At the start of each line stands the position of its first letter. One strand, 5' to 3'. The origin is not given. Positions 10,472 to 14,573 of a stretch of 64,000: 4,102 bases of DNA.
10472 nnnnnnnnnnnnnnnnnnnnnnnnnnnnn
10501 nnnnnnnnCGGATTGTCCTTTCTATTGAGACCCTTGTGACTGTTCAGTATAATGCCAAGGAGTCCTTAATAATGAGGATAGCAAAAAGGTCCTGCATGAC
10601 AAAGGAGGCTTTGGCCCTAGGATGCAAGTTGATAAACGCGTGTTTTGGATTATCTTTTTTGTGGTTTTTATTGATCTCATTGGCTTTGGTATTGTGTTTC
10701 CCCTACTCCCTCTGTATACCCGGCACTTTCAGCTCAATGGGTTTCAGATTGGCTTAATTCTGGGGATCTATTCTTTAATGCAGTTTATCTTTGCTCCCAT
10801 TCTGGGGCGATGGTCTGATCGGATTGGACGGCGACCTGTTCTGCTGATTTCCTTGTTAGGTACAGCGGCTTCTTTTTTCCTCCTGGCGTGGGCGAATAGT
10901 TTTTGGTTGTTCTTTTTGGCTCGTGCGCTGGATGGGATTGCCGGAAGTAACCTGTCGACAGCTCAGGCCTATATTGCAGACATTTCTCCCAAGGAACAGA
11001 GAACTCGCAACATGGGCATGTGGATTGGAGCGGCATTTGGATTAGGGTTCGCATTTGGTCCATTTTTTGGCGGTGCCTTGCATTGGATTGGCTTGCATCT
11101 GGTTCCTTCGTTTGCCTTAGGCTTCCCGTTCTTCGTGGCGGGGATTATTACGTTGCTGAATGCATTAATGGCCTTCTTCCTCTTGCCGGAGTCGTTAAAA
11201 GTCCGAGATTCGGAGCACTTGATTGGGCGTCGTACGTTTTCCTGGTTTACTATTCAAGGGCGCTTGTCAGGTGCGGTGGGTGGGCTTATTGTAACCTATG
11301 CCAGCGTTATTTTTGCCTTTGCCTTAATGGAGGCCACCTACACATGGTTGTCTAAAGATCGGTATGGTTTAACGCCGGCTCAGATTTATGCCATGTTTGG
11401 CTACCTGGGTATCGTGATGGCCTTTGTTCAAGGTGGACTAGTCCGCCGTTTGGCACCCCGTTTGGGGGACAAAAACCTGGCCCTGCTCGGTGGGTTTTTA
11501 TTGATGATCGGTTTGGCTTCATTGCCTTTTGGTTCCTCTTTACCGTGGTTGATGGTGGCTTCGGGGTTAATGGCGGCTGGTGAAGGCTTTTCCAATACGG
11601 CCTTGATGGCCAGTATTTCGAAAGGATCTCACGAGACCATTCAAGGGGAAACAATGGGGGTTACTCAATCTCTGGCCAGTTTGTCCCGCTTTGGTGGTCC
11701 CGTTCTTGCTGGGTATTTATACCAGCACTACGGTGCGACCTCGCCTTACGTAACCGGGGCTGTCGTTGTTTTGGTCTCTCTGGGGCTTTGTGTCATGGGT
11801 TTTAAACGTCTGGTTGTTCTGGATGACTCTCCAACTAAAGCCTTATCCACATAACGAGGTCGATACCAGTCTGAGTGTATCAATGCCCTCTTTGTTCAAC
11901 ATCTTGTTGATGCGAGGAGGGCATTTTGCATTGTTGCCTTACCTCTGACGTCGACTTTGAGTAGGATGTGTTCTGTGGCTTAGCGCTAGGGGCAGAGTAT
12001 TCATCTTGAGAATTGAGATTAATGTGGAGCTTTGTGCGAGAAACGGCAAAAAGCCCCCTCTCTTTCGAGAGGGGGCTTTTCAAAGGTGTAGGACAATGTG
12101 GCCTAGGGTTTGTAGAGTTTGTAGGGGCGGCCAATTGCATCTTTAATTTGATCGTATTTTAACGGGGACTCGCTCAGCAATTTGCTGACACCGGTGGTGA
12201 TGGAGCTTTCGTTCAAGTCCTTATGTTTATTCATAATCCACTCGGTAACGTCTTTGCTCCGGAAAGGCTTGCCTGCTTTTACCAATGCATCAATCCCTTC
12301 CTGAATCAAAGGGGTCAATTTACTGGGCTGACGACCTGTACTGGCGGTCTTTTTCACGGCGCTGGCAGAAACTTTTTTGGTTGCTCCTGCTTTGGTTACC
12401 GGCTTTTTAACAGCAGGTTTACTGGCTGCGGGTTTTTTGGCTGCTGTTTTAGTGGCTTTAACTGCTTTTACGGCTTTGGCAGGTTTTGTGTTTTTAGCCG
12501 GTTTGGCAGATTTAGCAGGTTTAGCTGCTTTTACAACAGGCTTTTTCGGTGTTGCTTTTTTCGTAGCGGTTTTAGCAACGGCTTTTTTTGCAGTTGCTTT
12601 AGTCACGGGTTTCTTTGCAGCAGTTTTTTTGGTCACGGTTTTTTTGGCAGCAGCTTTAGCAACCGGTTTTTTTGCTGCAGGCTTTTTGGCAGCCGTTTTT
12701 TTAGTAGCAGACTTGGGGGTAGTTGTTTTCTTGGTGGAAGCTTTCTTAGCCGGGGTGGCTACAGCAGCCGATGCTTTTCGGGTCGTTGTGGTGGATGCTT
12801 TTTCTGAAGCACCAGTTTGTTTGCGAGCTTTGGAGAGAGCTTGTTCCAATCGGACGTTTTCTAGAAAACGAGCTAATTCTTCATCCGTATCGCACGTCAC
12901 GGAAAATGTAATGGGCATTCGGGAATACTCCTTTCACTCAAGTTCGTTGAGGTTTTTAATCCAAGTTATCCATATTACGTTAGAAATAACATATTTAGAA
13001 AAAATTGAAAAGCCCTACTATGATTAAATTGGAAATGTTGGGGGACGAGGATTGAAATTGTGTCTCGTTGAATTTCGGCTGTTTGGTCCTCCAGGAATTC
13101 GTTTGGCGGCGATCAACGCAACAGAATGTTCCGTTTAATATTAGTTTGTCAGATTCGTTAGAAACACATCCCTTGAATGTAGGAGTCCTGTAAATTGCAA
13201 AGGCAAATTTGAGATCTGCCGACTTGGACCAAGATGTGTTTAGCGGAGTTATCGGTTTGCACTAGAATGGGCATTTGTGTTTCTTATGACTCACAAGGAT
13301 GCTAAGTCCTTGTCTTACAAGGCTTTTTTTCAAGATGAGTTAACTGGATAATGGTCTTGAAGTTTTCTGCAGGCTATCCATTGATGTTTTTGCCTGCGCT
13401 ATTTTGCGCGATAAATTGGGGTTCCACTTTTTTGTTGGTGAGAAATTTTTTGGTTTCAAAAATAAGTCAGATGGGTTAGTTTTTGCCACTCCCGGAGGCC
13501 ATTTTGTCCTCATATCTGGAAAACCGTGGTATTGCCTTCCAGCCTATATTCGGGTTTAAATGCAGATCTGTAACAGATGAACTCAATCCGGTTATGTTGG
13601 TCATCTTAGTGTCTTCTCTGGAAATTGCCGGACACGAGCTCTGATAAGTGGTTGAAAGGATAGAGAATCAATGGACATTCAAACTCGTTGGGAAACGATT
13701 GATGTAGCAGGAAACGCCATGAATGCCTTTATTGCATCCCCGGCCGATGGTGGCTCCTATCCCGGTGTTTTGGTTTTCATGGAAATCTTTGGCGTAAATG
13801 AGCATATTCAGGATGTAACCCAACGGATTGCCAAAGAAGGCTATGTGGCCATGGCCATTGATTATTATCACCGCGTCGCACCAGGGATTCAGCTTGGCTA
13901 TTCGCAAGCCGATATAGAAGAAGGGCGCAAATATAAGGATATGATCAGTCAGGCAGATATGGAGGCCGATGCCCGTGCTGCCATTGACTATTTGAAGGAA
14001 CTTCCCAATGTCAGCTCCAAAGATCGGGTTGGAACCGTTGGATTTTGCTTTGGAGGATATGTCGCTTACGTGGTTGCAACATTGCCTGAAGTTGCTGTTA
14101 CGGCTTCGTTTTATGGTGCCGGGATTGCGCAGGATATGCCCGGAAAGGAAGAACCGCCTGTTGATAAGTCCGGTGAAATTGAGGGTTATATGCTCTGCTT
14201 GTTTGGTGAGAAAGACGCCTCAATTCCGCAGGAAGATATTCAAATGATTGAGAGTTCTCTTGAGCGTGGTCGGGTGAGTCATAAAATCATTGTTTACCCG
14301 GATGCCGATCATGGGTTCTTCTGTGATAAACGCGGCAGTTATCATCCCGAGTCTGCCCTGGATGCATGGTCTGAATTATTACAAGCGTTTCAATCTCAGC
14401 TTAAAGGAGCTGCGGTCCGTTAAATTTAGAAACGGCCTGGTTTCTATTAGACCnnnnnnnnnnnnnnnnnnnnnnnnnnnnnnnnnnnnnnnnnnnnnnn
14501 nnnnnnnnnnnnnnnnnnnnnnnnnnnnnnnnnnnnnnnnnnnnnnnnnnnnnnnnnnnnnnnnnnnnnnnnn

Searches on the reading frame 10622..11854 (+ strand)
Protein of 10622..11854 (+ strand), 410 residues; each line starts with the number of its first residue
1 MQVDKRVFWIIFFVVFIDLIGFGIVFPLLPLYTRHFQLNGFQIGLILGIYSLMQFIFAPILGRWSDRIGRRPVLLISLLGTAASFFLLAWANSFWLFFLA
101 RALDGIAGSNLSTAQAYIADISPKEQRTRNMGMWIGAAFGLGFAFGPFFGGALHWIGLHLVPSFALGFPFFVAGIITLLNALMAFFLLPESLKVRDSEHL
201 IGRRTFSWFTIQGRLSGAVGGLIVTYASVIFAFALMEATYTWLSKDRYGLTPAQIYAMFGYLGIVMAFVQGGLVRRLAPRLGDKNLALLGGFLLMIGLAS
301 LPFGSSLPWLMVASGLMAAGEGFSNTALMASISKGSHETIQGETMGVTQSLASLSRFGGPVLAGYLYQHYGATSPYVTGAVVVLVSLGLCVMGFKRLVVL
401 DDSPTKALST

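Call 22: search_protein_families(library=pfam, proteins=[window:10622-11854:+], max_evalue=0.001)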
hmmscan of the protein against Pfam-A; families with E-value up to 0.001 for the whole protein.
window:10622-11854:+ (410 aa): 3 families
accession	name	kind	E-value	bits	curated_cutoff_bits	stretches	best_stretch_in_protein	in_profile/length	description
PF07690.21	MFS_1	-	2.2e-62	211.5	33.4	2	11-357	1-344/347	Major Facilitator Superfamily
PF12832.13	MFS_1_like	-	2.7e-16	60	25.2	1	6-154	212-362/373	MFS_1 like family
PF00083.30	Sugar_tr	-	1.6e-13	50.8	22.3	1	41-191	46-194/452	Sugar (and other) transporter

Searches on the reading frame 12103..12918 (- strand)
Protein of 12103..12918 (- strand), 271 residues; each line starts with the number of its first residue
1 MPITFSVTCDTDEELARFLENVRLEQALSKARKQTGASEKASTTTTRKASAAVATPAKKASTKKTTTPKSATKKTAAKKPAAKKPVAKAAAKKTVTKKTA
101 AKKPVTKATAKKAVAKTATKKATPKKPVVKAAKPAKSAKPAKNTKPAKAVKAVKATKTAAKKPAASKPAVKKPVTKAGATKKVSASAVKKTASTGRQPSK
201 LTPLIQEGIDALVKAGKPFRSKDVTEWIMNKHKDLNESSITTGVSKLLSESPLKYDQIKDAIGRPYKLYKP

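Call 22: search_protein_families(library=pfam, proteins=[window:12103-12918:-], max_evalue=0.001)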
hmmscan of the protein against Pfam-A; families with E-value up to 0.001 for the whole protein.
window:12103-12918:- (271 aa): 1 family
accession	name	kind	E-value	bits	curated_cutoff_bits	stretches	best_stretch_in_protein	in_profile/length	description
PF24706.1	DUF7669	-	5.5e-05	23.7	23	1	204-246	5-47/75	Domain of unknown function (DUF7669)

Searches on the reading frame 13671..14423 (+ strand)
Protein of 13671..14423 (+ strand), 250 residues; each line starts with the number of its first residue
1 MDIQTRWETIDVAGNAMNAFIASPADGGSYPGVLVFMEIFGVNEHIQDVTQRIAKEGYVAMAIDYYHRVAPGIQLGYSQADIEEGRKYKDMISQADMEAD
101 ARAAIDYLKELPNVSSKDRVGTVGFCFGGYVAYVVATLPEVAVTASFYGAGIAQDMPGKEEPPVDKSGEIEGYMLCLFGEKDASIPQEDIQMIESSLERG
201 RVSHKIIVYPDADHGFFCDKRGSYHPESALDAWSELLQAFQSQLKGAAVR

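Call 22: search_protein_families(library=pfam, proteins=[window:13671-14423:+], max_evalue=0.001)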
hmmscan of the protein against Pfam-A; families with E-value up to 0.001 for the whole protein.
window:13671-14423:+ (250 aa): 3 families
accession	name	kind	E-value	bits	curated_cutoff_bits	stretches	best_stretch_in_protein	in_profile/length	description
PF01738.24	DLH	-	1e-50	172.8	21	1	17-242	1-215/217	Dienelactone hydrolase family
PF08840.17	BAAT_C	-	8.1e-07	29.7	20.9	0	104-152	9-57/210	BAAT / Acyl-CoA thioester hydrolase C terminal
PF00326.27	Peptidase_S9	-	2.8e-06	27.4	22.6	0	99-139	46-86/213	Prolyl oligopeptidase family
